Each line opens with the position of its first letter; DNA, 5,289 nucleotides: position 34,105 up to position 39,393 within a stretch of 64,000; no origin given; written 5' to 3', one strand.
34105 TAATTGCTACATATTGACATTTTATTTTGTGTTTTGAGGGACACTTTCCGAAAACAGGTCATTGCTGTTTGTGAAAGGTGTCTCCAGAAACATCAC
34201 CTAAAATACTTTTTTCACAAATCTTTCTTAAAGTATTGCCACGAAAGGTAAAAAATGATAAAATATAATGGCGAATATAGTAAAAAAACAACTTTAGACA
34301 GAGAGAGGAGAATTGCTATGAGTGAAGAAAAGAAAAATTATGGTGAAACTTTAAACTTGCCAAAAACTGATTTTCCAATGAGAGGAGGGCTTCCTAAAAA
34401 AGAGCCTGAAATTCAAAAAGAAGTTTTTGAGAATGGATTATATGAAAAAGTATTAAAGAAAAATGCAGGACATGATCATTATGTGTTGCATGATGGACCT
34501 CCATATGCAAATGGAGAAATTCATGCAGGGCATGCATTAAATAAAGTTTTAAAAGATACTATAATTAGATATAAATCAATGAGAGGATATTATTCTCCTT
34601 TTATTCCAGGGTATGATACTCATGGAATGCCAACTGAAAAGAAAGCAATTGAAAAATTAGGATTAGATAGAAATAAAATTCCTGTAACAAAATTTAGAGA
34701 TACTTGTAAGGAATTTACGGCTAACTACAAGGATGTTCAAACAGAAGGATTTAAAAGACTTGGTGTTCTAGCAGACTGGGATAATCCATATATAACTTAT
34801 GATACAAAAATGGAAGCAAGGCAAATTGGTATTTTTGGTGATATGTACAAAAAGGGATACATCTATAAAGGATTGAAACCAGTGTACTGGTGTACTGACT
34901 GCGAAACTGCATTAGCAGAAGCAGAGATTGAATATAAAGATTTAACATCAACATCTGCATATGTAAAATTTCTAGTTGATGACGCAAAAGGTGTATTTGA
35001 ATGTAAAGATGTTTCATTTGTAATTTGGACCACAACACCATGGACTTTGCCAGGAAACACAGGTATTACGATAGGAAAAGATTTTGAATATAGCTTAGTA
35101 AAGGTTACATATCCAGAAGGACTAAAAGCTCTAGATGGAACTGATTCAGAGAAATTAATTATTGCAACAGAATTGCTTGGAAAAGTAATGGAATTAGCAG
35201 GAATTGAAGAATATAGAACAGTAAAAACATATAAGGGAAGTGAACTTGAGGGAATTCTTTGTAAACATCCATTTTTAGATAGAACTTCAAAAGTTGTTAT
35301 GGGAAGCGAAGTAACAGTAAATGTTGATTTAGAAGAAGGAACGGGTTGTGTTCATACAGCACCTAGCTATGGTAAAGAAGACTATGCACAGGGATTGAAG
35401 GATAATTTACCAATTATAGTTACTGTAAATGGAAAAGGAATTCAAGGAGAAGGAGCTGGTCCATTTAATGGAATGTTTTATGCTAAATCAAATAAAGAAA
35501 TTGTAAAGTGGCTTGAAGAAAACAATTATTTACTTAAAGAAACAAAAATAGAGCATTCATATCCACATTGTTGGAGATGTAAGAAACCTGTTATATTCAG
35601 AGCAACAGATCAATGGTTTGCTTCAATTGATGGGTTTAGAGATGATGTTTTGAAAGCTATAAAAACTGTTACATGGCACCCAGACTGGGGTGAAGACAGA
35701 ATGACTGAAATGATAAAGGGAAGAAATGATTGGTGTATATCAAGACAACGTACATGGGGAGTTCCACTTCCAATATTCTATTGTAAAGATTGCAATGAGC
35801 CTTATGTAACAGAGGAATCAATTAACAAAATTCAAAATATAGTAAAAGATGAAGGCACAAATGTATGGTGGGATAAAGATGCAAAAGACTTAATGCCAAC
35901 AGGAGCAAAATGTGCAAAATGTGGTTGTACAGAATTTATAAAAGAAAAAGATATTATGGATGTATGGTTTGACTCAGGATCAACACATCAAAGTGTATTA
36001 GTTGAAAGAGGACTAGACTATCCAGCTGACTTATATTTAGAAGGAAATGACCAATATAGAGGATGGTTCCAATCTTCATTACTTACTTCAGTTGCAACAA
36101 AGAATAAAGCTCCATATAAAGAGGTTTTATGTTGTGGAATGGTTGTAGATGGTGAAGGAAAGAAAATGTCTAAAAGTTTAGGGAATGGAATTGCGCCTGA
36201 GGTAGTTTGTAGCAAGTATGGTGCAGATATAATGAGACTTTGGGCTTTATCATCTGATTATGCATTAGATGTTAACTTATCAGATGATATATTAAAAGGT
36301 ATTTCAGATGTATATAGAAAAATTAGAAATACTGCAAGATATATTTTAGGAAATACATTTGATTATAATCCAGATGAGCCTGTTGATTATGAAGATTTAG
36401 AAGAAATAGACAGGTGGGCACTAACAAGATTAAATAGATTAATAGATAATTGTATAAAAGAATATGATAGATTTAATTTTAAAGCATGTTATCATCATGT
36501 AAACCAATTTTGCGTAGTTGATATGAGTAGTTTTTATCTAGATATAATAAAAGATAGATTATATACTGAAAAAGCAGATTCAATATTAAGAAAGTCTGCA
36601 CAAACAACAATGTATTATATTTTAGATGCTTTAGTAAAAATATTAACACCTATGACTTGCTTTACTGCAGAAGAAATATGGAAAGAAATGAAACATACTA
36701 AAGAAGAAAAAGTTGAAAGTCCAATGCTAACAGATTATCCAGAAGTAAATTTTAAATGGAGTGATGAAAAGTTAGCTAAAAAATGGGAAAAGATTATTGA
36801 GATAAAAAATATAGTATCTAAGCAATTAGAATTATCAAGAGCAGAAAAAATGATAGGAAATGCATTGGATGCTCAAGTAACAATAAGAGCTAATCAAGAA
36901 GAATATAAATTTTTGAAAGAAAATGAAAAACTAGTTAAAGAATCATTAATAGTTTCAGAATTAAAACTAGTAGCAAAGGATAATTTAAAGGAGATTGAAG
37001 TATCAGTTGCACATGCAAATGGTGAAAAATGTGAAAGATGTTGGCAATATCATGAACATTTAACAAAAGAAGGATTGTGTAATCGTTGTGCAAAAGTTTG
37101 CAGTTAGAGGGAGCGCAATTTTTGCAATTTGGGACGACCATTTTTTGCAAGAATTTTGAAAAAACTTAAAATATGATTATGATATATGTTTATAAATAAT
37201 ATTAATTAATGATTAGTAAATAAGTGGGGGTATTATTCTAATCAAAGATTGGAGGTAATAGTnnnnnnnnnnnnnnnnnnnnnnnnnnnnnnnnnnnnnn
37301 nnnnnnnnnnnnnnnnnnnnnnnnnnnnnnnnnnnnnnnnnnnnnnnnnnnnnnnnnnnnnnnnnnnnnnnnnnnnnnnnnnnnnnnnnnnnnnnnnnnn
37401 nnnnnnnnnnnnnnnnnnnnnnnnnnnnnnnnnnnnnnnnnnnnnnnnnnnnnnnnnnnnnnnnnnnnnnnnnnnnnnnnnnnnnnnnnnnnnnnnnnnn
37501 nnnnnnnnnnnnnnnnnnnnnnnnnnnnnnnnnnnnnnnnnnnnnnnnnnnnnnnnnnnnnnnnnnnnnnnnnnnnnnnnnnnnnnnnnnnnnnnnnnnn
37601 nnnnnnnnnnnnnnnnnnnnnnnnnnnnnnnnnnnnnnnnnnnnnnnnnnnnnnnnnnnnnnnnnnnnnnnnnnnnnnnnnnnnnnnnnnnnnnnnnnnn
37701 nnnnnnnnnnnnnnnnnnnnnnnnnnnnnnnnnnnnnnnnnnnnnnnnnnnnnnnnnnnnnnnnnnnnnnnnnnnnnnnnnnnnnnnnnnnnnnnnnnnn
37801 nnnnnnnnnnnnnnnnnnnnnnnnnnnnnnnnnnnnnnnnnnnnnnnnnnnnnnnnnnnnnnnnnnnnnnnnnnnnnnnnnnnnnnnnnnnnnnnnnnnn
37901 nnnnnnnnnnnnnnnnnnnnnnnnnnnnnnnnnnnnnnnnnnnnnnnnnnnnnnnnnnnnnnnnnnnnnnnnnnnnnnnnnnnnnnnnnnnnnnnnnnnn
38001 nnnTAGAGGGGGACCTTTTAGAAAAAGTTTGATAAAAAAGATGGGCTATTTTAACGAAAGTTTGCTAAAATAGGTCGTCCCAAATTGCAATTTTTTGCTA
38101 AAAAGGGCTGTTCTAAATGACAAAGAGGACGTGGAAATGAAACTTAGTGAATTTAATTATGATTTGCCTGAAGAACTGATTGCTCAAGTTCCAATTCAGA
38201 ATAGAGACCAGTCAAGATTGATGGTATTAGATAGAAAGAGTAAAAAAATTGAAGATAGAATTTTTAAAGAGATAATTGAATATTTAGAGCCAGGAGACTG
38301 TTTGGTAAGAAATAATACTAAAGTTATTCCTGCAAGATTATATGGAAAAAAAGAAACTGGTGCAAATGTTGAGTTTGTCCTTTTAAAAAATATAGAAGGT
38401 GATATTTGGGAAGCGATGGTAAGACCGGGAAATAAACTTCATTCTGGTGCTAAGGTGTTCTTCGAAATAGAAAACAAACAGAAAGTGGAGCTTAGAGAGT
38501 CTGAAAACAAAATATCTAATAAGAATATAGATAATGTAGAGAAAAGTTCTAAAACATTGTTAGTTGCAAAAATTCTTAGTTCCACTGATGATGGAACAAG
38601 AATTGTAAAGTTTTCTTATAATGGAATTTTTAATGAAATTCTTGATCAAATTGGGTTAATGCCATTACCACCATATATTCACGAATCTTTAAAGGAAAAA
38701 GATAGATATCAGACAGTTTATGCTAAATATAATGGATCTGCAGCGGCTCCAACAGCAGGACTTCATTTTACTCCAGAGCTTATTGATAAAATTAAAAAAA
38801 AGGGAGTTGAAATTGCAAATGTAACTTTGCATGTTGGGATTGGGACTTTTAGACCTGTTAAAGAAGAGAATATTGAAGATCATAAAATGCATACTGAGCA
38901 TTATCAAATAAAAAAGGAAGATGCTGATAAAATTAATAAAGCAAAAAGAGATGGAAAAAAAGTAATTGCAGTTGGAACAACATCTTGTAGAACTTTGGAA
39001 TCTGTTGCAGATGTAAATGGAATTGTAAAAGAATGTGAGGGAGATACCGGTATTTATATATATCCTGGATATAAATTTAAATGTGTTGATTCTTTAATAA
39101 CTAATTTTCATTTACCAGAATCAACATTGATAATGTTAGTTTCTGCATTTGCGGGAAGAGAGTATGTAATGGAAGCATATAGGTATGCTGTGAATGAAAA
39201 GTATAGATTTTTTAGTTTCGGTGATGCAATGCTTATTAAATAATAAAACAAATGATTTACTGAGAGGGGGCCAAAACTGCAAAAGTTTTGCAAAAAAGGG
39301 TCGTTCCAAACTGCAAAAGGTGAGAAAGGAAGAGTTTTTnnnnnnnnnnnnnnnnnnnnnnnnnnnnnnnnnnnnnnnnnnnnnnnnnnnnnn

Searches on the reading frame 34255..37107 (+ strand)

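Call 43: search_protein_families(library=pfam, proteins=[window:34255-37107:+], max_evalue=0.001)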
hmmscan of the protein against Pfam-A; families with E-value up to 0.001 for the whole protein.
window:34255-37107:+ (950 aa): 5 families
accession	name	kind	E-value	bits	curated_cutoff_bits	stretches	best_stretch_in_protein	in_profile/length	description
PF00133.28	tRNA-synt_1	-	1.3e-139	465.9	22.7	1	55-676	4-414/414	tRNA synthetases class I (I, L, M and V)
PF08264.19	Anticodon_1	-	2.3e-32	112.3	25.1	1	719-876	1-147/148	Anticodon-binding domain of tRNA ligase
PF09334.17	tRNA-synt_1g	-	1.2e-25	90.6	20.1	2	83-226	8-136/391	tRNA synthetases class I (M)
PF01406.26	tRNA-synt_1e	-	9.4e-07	28.9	27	1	580-681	197-297/301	tRNA synthetases class I (C) catalytic domain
PF06827.20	zf-FPG_IleRS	-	0.00078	19.7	21.3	1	923-948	1-30/30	Zinc finger found in FPG and IleRS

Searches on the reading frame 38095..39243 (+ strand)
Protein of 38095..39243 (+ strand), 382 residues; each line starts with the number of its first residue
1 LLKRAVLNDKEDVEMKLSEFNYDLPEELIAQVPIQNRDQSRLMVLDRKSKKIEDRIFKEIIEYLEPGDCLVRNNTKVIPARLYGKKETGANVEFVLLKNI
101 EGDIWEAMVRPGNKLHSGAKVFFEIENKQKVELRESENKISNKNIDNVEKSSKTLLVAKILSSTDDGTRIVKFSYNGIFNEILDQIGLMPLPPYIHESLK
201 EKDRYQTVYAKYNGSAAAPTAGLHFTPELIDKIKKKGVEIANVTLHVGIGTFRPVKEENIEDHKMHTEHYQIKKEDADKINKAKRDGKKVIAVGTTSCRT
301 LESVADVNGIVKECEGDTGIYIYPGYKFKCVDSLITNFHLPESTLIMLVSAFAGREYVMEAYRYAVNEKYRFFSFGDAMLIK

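Call 43: search_protein_families(library=pfam, proteins=[window:38095-39243:+], max_evalue=0.001)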
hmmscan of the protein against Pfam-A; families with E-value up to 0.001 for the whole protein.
window:38095-39243:+ (382 aa): 1 family
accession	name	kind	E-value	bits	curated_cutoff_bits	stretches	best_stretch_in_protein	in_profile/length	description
PF02547.20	Queuosine_synth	-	2.3e-143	477.6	25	1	17-381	1-322/322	Queuosine biosynthesis protein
